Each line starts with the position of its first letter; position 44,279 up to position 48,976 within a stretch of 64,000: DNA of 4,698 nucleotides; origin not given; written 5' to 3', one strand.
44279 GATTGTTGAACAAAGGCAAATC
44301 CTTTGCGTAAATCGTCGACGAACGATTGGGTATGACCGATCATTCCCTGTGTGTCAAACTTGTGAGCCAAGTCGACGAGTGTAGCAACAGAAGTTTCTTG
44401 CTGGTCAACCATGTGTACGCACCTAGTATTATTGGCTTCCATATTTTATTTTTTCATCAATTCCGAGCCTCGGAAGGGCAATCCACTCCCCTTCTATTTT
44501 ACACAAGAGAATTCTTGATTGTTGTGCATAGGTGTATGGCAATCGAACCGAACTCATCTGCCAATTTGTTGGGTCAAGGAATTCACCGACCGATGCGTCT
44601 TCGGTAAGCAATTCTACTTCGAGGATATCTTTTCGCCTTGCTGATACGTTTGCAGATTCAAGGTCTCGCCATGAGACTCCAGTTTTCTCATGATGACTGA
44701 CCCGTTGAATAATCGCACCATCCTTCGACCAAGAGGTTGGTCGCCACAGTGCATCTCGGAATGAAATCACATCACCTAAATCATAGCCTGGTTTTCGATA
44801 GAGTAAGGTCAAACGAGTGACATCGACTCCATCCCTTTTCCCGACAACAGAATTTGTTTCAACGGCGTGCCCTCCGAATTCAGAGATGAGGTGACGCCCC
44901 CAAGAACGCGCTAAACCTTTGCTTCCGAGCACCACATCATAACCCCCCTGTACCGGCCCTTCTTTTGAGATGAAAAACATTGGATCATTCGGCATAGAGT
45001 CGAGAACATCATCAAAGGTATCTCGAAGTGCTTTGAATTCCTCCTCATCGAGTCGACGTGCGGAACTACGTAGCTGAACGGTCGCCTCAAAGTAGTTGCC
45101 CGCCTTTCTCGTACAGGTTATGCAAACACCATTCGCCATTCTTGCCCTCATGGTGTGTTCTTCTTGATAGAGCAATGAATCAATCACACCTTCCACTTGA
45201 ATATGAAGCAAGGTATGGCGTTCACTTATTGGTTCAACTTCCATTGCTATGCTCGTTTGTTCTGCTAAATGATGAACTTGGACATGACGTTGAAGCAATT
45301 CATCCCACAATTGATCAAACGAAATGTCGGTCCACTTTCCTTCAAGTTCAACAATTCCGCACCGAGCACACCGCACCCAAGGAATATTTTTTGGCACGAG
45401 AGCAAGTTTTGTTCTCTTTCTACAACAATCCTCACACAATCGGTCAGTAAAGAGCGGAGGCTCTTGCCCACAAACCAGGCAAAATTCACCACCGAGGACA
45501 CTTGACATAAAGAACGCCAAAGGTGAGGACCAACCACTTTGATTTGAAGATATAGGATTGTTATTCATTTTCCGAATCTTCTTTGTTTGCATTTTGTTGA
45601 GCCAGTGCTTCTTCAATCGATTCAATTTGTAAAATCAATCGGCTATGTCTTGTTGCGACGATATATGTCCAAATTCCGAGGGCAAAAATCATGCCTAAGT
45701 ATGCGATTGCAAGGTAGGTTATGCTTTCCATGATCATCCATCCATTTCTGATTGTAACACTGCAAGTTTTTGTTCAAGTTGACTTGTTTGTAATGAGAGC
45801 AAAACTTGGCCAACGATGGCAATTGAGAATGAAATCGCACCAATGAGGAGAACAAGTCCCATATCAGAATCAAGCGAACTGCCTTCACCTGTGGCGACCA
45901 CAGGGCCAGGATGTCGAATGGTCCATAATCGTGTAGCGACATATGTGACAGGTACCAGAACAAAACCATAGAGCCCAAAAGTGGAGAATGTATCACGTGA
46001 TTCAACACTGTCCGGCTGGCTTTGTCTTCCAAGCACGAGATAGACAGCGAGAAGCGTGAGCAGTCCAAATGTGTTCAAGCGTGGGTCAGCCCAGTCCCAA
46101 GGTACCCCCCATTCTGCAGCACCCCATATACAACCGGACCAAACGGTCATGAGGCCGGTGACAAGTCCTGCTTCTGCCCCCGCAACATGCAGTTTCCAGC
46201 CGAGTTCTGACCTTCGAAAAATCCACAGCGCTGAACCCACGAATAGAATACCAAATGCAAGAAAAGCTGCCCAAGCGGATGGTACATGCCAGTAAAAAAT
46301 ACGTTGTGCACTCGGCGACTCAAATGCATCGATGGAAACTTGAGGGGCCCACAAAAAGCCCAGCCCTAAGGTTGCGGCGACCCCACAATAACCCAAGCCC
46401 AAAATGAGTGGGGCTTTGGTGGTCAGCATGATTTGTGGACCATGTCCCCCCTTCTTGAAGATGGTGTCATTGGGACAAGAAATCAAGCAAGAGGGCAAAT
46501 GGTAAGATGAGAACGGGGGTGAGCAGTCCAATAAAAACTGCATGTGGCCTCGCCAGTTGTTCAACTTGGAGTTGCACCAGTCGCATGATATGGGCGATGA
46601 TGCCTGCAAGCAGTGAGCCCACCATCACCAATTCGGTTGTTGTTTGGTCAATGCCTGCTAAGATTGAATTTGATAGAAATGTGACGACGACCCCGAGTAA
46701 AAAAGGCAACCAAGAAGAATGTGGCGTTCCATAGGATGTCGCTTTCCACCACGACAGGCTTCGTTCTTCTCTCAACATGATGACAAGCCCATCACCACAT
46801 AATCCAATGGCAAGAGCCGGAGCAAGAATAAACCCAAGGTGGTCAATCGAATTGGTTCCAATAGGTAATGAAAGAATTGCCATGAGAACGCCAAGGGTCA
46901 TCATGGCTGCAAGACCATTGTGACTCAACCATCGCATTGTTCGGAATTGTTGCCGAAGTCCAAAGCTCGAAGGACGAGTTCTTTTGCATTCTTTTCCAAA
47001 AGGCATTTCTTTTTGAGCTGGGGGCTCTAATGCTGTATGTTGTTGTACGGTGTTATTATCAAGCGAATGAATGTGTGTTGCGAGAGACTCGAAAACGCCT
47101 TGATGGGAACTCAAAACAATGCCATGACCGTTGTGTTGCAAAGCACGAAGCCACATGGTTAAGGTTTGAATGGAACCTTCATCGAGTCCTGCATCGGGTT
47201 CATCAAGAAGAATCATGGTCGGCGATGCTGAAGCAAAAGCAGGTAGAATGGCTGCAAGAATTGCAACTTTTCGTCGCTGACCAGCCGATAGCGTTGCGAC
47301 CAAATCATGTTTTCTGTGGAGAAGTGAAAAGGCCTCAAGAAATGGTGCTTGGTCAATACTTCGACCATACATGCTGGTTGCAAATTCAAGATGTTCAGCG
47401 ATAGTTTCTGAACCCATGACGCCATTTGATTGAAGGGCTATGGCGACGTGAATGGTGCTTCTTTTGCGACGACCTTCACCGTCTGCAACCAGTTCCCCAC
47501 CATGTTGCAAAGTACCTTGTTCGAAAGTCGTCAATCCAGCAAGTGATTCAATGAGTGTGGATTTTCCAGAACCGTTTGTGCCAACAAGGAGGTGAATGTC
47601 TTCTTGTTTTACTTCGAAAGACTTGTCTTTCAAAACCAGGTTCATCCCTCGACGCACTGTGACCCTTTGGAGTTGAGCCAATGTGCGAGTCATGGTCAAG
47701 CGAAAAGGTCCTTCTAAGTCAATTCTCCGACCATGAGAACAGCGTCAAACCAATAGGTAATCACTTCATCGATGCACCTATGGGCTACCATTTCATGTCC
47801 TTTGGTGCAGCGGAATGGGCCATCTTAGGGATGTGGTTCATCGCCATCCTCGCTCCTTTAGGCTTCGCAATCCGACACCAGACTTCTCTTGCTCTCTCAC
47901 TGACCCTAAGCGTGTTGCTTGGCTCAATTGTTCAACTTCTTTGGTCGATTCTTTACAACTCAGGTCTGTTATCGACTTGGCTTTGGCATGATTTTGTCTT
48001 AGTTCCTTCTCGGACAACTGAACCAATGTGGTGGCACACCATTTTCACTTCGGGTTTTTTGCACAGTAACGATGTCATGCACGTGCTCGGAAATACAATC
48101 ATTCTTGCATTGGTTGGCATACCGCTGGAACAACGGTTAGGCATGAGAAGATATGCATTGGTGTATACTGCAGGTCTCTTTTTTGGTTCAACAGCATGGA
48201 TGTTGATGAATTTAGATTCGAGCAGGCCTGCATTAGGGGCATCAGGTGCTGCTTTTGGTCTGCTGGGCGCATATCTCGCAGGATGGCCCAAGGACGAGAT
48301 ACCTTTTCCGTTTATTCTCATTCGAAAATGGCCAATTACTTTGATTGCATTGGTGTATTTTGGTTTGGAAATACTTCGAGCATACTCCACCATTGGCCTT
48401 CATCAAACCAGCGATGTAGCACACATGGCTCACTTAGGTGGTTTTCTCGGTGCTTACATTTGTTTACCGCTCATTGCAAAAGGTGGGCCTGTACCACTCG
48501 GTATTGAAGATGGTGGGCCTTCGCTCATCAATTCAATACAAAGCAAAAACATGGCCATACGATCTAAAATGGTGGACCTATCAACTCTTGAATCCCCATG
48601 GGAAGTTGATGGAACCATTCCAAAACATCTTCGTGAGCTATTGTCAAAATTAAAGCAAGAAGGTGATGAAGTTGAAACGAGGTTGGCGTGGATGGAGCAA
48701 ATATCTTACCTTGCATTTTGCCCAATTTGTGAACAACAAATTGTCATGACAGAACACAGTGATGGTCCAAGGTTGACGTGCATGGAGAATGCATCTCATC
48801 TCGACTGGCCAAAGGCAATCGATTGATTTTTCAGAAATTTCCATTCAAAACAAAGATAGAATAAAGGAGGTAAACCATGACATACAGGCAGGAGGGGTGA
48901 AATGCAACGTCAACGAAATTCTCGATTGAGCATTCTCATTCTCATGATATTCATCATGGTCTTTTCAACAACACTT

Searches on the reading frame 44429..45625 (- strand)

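Call 13: search_protein_families(library=pfam, proteins=[window:44429-45625:-], max_evalue=0.0001)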
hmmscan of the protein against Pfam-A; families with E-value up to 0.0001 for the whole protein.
window:44429-45625:- (398 aa): 1 family
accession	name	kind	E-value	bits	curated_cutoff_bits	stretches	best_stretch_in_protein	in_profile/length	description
PF04981.18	NMD3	-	1.4e-34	120.2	24.9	1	49-275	1-240/243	NMD3 family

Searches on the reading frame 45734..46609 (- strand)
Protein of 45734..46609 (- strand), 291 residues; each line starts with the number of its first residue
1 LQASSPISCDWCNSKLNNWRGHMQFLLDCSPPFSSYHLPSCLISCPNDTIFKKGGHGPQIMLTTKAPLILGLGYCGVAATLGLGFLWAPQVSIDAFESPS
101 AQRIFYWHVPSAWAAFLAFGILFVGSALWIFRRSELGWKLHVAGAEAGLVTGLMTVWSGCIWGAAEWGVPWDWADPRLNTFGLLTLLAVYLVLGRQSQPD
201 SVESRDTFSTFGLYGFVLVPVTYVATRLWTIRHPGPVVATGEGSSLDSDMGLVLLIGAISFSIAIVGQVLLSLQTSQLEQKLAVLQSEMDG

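Call 13: search_protein_families(library=pfam, proteins=[window:45734-46609:-], max_evalue=0.0001)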
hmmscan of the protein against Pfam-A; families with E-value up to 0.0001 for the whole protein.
window:45734-46609:- (291 aa): 1 family
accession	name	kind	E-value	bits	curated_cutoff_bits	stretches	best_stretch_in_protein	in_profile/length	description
PF01578.25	Cytochrom_C_asm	-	3.3e-08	33.8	29.9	1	79-230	42-208/212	Cytochrome C assembly protein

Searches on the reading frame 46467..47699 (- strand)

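Call 13: search_protein_families(library=pfam, proteins=[window:46467-47699:-], max_evalue=0.0001)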
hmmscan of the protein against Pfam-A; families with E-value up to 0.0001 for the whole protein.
window:46467-47699:- (410 aa): 4 families
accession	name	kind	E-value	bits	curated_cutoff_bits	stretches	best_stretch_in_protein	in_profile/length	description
PF00005.33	ABC_tran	-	5.1e-20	72.9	25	1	23-169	1-136/137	ABC transporter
PF13304.12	AAA_21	-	1.8e-10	41.8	27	1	135-200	236-299/304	AAA domain, putative AbiEii toxin, Type IV TA system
PF02463.25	SMC_N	-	7.8e-10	39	40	1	32-208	23-207/220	RecF/RecN/SMC N terminal domain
PF13555.12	AAA_29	-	1e-05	25.6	27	1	25-54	14-43/61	P-loop containing region of AAA domain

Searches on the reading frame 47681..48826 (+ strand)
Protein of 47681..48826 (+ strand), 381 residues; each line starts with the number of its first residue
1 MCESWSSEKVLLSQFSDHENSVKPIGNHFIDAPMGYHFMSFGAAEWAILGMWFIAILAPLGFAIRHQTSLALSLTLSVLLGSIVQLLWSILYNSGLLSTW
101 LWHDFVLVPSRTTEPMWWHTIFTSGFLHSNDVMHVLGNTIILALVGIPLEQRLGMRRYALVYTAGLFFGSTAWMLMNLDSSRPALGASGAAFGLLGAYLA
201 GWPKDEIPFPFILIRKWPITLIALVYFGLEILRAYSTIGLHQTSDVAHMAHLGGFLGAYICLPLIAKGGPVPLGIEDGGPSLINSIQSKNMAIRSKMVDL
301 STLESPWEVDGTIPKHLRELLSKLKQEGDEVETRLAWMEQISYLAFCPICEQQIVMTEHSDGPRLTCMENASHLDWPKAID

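Call 13: search_protein_families(library=pfam, proteins=[window:47681-48826:+], max_evalue=0.0001)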
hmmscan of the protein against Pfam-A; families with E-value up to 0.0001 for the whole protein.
window:47681-48826:+ (381 aa): 1 family
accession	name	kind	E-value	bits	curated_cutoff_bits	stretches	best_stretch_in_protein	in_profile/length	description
PF01694.28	Rhomboid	-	3.7e-23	82.8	22.6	1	118-262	4-137/143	Rhomboid domain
